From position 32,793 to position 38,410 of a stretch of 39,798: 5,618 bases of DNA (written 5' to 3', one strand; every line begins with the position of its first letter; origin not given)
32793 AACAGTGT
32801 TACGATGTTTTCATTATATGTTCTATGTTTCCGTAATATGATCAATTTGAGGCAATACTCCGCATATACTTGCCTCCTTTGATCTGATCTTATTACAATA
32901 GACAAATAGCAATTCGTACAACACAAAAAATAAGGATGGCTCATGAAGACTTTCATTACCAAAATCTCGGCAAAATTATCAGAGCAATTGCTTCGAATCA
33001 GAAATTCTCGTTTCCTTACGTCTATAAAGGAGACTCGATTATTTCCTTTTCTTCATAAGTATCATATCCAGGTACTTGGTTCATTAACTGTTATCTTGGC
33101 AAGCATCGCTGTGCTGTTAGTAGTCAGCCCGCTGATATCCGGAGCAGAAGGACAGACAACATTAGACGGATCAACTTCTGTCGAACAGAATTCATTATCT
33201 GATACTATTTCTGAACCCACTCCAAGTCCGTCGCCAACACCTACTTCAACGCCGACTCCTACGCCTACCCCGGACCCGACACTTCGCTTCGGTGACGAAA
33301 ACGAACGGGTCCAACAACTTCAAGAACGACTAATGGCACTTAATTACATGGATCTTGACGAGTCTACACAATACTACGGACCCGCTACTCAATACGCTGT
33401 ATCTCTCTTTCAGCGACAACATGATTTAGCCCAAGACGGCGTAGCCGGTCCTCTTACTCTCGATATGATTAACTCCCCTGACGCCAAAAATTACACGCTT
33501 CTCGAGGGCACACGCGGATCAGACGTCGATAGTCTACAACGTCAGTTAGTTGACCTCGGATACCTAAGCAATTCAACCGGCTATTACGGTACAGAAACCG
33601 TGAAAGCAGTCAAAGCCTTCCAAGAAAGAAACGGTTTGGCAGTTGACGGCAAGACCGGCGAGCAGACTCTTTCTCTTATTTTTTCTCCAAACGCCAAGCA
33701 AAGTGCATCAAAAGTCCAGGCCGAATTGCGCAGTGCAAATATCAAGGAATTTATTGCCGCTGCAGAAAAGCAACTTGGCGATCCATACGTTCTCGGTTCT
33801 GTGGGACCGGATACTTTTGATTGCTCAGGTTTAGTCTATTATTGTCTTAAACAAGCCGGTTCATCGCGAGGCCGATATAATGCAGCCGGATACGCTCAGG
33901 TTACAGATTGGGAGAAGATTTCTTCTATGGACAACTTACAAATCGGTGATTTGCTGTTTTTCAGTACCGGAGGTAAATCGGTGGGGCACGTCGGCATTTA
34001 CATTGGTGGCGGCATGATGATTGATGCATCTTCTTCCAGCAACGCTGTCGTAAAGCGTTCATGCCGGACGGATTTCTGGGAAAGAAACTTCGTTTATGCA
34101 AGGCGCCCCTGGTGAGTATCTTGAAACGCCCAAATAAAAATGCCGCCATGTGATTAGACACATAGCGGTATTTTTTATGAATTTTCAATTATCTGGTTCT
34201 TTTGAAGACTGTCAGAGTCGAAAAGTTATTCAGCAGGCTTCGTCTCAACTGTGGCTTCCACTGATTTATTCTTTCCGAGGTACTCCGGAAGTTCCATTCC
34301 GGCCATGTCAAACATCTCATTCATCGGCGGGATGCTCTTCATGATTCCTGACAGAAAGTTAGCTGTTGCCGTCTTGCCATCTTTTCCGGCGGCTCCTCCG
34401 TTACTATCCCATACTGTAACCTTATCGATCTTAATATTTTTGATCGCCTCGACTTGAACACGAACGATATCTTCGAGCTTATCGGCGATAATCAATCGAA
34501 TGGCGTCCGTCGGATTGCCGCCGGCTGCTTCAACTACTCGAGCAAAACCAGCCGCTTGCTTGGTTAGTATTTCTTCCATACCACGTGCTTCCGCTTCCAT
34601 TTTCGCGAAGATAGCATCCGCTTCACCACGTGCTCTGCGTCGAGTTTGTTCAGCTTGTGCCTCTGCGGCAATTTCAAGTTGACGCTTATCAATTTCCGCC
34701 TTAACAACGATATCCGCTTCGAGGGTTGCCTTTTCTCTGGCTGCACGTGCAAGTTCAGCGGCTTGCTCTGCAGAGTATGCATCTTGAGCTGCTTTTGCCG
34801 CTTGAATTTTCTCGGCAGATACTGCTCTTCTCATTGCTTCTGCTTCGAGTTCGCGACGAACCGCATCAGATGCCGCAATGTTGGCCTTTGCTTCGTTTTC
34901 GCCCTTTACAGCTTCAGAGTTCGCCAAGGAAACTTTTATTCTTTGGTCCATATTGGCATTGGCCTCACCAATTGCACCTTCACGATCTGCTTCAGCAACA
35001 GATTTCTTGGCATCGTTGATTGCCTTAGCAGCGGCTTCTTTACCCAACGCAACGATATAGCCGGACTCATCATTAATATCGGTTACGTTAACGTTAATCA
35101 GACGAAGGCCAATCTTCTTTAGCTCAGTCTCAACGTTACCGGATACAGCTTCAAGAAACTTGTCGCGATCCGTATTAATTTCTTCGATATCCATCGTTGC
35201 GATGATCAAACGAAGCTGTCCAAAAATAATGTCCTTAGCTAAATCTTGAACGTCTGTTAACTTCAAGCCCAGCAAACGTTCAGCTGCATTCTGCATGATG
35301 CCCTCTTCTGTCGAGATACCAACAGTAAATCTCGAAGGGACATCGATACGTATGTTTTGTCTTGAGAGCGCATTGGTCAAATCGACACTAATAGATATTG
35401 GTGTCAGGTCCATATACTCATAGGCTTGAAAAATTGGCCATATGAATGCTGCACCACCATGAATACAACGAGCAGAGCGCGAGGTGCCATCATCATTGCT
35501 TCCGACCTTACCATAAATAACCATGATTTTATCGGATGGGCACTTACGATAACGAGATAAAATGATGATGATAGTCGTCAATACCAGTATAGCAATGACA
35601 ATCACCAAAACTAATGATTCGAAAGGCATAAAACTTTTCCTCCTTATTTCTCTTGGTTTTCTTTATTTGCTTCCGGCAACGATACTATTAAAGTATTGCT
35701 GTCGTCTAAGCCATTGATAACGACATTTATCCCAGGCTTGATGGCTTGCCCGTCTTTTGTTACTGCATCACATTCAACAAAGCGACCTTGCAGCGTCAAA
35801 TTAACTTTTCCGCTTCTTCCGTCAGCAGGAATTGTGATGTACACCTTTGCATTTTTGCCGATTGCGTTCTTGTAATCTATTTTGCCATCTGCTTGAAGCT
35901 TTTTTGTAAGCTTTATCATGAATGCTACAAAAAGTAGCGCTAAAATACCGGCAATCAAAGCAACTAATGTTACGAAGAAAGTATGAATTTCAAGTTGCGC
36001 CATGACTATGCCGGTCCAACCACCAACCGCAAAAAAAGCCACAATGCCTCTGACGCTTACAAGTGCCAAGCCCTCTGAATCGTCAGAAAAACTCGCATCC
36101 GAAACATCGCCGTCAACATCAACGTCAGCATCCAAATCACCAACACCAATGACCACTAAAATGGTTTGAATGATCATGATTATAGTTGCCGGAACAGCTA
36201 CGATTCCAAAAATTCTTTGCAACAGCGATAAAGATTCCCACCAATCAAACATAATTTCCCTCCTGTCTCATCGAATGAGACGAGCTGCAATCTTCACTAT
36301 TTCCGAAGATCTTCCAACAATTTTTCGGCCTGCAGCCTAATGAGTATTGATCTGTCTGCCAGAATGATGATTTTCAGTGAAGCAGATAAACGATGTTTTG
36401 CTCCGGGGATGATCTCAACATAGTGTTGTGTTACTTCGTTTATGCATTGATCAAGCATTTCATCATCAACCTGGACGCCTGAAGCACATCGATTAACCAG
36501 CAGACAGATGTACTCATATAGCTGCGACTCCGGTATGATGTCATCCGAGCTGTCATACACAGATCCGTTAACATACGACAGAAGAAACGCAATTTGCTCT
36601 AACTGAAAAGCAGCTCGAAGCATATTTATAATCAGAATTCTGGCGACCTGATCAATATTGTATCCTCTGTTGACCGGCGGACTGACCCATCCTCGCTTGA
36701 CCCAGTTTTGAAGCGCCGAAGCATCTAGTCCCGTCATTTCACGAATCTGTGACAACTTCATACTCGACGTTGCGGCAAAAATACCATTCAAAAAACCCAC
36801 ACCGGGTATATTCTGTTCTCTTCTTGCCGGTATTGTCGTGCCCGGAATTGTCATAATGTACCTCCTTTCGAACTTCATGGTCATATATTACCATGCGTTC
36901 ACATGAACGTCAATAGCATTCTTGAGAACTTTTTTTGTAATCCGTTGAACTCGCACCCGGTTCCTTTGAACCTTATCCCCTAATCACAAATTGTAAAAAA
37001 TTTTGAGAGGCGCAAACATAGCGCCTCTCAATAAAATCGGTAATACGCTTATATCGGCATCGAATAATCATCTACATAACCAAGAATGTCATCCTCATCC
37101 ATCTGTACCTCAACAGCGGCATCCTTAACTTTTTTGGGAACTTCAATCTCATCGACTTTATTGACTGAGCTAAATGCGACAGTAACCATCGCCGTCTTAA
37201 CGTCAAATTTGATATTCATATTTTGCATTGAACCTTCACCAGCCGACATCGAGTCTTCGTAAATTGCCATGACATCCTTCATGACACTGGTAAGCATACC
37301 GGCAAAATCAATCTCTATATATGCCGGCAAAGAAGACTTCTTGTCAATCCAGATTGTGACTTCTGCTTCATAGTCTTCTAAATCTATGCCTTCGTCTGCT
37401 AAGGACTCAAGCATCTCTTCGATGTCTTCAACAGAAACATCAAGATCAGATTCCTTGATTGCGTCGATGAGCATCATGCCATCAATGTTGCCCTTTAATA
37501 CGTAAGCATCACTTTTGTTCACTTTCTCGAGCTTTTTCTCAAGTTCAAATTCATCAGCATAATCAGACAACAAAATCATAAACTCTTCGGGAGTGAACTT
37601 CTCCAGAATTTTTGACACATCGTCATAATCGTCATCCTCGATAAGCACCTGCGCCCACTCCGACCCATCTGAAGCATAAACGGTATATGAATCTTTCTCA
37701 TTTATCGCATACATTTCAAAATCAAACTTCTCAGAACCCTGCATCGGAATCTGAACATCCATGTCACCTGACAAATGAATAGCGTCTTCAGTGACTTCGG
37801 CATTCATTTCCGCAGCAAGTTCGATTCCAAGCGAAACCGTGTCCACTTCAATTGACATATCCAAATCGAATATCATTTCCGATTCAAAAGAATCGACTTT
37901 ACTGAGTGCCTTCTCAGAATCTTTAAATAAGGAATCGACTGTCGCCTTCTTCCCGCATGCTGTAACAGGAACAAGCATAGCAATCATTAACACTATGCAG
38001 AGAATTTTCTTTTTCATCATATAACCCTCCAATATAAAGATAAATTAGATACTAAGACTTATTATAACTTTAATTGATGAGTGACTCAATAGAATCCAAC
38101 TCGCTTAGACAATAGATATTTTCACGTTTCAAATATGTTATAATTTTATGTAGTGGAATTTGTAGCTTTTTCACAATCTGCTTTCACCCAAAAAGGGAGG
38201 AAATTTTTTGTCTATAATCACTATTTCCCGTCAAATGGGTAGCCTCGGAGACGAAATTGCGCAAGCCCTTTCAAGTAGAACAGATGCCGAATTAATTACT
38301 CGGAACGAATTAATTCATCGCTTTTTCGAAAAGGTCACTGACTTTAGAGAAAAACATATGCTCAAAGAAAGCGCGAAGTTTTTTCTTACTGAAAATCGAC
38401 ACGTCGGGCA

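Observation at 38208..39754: Cytidylate-kinase-like protein fused to a DUF559/Vsr-like nuclease-fold domain, co-oriented with a second HPRT paralog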

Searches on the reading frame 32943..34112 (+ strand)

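Call 39: search_protein_families(library=pfam, proteins=[window:32943-34112:+], max_evalue=0.0001)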
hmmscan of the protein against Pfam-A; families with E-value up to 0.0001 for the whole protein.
window:32943-34112:+ (390 aa): 4 families
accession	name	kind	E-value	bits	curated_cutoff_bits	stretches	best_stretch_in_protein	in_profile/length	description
PF01471.23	PG_binding_1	-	1.6e-33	115.1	23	2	191-244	1-55/57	Putative peptidoglycan binding domain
PF00877.26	NLPC_P60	-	6.2e-23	81.2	23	1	279-388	1-105/105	NlpC/P60 family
PF05382.19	Amidase_5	-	1.5e-07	31.8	21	1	287-369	24-113/142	Bacteriophage peptidoglycan hydrolase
PF05257.22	CHAP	-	4.3e-05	24.4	26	1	293-352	10-65/81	CHAP domain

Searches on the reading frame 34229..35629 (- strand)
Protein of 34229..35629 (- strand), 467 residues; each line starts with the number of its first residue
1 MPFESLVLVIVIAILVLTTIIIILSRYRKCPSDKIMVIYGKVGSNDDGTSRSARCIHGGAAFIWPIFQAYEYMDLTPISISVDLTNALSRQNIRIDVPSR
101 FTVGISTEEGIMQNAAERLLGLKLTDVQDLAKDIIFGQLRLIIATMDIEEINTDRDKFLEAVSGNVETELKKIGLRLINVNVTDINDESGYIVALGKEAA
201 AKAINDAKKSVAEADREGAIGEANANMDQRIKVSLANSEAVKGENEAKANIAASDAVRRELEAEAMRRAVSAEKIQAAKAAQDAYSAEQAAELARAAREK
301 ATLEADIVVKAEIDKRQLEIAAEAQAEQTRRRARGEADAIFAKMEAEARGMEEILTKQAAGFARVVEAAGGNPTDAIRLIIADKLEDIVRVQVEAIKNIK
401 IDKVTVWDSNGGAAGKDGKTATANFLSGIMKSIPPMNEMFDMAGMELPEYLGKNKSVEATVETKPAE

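Call 39: search_protein_families(library=pfam, proteins=[window:34229-35629:-], max_evalue=0.0001)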
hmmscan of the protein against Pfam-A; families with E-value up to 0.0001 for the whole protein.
window:34229-35629:- (467 aa): 1 family
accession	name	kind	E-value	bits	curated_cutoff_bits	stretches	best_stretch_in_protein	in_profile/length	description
PF01145.31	Band_7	-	2.9e-25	89.8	23.6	1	48-215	19-175/176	SPFH domain / Band 7 family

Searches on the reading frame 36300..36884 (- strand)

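Call 39: search_protein_families(library=pfam, proteins=[window:36300-36884:-], max_evalue=0.0001)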
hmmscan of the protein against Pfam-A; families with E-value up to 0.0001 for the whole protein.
window:36300-36884:- (195 aa): 2 families
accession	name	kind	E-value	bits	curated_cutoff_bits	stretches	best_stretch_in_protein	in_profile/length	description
PF08876.17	DUF1836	-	1.6e-12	47.9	27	1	45-125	28-104/105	Domain of unknown function (DUF1836)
PF13411.12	MerR_1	-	2e-05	25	21.6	1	42-95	1-59/69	MerR HTH family regulatory protein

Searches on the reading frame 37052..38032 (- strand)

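Call 39: search_protein_families(library=pfam, proteins=[window:37052-38032:-], max_evalue=0.0001)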
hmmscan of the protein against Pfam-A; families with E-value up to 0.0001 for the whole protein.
window:37052-38032:- (327 aa): 1 family
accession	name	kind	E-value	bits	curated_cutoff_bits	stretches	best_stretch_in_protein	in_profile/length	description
PF20316.5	DUF6612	-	9e-11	42.3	23.7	1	31-306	1-236/237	Family of unknown function (DUF6612)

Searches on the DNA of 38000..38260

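Call 74: search_rna_families(source=window, start=38000, end=38260, threshold=evalue, max_evalue=1)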
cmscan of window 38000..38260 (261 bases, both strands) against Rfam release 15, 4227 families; matches with E-value up to 1: 0.
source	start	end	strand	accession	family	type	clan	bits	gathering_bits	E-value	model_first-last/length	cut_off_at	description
